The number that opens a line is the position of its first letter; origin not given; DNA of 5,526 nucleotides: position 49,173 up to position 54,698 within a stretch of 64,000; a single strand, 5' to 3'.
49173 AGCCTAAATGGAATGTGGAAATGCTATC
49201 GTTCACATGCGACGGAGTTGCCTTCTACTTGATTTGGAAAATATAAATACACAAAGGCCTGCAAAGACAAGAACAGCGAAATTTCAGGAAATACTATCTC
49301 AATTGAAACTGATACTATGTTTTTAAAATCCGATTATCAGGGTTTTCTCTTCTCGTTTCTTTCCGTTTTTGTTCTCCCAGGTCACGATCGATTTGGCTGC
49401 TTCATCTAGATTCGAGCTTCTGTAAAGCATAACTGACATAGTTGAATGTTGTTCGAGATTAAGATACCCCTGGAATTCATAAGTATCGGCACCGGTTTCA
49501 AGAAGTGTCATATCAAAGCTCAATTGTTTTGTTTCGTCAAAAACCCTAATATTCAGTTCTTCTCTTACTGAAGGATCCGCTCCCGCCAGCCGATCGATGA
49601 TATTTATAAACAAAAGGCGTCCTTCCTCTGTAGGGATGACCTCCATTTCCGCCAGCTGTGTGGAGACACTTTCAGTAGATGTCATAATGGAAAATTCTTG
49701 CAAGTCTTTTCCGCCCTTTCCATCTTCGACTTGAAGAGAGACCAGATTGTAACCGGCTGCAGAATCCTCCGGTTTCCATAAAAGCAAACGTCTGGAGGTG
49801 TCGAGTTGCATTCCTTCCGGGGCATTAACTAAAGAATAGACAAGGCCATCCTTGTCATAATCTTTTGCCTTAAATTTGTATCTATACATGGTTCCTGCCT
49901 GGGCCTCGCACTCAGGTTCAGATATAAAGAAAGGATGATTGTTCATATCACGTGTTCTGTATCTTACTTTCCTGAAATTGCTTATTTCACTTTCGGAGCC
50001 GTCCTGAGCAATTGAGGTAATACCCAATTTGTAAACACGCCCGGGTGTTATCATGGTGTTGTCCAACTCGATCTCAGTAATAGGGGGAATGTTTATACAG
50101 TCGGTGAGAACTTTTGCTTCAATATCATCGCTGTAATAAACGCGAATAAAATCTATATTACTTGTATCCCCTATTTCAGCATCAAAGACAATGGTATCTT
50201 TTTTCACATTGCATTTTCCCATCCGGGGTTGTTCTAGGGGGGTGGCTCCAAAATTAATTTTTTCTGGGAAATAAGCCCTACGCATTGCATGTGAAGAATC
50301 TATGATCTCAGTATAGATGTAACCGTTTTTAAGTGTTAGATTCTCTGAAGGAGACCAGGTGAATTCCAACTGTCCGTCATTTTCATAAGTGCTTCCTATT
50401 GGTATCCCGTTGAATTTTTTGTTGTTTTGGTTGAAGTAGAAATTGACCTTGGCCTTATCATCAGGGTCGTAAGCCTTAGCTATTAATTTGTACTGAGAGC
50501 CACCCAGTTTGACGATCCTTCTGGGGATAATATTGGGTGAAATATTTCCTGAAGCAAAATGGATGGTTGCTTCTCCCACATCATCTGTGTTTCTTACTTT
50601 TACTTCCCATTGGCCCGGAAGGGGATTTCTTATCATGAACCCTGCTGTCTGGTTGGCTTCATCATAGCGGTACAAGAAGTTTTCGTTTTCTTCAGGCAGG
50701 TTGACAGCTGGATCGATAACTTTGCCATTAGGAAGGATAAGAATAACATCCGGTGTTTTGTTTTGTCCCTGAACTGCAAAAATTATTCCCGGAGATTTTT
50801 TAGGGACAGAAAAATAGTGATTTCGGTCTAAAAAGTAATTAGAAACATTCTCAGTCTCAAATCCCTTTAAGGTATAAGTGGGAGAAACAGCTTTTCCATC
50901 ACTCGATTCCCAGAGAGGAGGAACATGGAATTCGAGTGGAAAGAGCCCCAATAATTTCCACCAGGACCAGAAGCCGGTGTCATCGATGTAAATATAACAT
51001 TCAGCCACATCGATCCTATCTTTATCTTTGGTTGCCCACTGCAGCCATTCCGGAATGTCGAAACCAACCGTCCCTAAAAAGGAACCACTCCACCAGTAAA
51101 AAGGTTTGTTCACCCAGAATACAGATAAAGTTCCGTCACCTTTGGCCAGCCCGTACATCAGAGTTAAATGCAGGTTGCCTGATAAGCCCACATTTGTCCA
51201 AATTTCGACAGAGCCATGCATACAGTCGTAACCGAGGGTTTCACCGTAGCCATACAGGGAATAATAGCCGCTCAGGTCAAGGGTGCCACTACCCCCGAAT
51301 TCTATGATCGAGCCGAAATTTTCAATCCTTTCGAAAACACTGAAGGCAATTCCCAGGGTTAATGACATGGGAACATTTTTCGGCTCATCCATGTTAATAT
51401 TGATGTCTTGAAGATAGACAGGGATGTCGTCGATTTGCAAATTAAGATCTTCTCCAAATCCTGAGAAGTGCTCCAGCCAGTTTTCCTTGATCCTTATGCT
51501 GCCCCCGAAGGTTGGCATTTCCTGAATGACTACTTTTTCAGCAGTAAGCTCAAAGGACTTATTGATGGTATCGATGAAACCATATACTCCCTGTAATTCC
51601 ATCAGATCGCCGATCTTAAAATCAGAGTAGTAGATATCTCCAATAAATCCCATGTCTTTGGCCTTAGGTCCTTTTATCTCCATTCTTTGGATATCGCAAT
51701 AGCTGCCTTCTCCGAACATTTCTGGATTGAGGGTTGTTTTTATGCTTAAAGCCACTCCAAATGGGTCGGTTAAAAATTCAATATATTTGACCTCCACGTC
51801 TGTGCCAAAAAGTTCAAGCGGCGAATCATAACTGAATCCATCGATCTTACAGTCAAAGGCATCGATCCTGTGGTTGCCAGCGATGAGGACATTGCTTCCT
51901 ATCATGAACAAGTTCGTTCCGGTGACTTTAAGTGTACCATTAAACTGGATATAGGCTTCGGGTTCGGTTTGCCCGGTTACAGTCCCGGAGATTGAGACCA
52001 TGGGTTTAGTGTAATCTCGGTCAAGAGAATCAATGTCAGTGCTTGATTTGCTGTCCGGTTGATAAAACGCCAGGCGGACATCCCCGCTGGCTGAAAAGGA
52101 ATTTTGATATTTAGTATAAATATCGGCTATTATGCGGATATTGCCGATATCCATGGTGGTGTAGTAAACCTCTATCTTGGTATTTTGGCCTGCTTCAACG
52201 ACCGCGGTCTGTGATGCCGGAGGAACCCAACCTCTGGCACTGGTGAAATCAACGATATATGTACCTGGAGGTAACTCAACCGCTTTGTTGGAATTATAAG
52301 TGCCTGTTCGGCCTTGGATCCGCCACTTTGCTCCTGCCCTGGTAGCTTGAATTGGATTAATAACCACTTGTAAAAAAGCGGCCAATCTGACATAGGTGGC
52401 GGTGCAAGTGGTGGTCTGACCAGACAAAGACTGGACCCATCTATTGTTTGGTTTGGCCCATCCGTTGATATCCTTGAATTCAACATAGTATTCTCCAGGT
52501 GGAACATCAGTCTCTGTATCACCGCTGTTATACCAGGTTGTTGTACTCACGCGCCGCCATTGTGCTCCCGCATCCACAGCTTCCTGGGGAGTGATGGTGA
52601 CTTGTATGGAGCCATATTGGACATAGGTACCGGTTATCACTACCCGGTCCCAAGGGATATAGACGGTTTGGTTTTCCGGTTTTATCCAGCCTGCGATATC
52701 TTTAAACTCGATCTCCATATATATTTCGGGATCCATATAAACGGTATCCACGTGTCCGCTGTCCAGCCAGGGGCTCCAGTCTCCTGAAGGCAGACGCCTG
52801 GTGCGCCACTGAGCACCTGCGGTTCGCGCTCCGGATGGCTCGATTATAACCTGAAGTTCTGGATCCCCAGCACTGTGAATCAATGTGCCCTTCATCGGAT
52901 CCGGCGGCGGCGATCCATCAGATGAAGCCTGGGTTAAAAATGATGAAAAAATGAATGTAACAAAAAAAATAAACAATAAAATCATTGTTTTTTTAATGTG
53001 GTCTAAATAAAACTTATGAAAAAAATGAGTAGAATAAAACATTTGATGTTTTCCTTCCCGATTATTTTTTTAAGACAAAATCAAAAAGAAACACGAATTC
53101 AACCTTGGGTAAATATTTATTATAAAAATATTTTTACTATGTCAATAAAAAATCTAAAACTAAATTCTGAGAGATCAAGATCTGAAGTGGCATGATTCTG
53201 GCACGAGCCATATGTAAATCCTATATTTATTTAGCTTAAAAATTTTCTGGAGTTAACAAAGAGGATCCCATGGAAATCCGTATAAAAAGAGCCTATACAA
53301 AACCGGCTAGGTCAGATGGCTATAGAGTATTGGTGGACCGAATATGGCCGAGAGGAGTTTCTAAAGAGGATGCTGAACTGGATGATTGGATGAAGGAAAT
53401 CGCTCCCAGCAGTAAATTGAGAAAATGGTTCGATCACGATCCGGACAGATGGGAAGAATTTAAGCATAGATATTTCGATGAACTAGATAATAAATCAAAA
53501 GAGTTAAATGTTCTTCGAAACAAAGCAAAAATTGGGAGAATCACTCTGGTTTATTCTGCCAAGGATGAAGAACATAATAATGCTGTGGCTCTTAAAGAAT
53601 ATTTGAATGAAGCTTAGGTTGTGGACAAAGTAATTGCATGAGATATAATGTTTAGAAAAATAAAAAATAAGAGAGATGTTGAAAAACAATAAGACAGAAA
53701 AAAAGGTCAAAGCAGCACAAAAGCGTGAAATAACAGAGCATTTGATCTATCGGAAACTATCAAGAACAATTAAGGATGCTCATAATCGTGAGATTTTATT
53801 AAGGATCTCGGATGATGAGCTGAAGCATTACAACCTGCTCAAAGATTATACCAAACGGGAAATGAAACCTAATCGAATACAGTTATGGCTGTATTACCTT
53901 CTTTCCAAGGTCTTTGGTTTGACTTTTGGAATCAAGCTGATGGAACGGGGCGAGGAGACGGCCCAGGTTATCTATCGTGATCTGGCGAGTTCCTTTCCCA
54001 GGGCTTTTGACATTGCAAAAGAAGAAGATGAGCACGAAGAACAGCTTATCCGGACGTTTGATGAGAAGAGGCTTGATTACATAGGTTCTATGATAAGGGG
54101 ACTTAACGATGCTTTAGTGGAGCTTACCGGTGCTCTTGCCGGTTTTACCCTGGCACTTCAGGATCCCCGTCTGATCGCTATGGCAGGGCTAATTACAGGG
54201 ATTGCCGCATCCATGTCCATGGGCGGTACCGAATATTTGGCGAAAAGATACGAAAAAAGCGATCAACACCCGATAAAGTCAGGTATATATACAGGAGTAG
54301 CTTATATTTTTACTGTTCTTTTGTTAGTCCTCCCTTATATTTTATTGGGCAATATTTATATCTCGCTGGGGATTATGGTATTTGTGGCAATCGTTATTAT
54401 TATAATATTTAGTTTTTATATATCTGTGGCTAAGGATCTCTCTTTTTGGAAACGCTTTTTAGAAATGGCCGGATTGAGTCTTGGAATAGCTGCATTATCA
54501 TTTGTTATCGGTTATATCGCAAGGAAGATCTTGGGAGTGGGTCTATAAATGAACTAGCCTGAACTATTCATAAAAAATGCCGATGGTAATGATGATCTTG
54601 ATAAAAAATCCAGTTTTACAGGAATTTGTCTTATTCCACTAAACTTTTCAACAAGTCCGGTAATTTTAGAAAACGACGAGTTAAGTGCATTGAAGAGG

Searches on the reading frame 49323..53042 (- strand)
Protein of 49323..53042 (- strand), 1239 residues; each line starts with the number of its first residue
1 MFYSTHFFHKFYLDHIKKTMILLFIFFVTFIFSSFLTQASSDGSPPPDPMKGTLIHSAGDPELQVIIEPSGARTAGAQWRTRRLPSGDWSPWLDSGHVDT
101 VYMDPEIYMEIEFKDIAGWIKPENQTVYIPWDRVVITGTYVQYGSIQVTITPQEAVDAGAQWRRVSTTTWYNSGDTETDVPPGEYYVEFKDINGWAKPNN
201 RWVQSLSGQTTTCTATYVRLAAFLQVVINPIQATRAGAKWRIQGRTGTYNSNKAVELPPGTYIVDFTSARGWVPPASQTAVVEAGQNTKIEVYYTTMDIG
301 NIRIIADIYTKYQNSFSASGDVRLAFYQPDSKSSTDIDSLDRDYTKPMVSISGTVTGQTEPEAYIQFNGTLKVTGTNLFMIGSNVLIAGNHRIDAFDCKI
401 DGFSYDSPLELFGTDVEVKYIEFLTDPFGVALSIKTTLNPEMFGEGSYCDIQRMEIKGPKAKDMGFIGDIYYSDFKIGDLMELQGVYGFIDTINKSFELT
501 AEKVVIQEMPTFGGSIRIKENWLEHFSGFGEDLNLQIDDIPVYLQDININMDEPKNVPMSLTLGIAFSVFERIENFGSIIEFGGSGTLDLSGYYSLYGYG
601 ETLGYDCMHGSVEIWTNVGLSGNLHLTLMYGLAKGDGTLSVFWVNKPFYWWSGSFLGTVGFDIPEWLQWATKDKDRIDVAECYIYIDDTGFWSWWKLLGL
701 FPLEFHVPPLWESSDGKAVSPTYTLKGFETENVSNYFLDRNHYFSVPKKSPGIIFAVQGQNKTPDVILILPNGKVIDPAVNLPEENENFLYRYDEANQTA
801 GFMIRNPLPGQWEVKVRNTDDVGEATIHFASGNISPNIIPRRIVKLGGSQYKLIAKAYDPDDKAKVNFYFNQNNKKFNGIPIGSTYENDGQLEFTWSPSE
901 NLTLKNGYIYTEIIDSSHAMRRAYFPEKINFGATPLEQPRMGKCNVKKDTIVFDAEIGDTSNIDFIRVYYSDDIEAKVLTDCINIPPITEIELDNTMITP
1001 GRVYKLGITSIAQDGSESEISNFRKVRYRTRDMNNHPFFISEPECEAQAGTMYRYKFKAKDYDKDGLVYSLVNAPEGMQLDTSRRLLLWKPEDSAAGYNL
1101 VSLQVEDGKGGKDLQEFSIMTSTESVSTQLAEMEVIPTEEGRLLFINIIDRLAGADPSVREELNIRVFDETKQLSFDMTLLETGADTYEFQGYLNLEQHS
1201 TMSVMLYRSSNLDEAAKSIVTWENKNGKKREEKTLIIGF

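Call 7: search_protein_families(library=pfam, proteins=[window:49323-53042:-])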
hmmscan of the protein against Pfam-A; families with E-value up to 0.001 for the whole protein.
window:49323-53042:- (1239 aa): 1 family
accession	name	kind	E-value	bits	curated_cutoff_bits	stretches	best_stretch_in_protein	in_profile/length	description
PF05345.18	He_PIG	-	1.9e-06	28.6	24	1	1041-1119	6-93/96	Putative Ig domain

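Call 20: search_protein_families(library=ncbifam, proteins=[window:49323-53042:-], max_evalue=0.001)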
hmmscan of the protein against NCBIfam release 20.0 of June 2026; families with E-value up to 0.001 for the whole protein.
window:49323-53042:- (1239 aa): 0 families

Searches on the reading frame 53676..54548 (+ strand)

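Call 7: search_protein_families(library=pfam, proteins=[window:53676-54548:+])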
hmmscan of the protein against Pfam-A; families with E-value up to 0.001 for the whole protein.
window:53676-54548:+ (290 aa): 2 families
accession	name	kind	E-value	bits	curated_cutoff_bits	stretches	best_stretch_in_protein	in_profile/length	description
PF01988.24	VIT1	-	1.1e-12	48.7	28.1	2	138-194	3-60/214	VIT family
PF02915.23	Rubrerythrin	-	4.3e-06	27.6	22.8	0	12-61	4-55/137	Rubrerythrin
